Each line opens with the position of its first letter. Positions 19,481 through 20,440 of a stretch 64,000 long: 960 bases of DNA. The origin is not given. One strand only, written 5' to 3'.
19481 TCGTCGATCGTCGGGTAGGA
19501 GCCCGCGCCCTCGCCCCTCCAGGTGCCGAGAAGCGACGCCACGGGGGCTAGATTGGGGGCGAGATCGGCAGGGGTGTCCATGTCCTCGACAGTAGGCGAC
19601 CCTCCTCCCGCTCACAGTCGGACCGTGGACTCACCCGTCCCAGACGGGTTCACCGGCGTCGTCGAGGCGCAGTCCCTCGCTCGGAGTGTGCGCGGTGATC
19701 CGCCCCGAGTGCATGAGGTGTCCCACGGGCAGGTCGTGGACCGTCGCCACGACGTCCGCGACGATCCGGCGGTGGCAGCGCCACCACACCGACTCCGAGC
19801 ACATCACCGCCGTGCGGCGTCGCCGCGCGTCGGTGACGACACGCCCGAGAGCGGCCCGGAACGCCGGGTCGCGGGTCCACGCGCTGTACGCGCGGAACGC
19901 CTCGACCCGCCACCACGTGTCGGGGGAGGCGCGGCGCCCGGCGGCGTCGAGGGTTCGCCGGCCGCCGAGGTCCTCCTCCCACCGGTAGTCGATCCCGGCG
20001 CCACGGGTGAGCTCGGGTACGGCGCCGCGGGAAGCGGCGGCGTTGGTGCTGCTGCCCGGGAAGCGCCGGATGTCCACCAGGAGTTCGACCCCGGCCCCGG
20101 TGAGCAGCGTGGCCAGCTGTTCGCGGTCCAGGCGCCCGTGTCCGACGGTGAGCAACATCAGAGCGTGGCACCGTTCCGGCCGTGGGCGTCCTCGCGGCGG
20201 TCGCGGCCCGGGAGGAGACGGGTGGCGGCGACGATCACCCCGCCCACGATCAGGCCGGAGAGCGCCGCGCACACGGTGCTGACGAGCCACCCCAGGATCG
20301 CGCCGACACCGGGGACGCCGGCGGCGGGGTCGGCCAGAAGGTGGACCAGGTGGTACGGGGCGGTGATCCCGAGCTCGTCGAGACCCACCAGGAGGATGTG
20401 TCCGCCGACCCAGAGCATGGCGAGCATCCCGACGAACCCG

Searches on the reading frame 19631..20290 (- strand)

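Call 8: search_protein_families(library=pfam, proteins=[window:19631-20290:-])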
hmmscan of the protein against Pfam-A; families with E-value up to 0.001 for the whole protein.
window:19631-20290:- (219 aa): 1 family
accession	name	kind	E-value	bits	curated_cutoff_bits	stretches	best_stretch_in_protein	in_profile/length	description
PF04343.18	DUF488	-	3.2e-26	92.7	22.2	1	57-180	3-120/121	Domain of unknown function DUF488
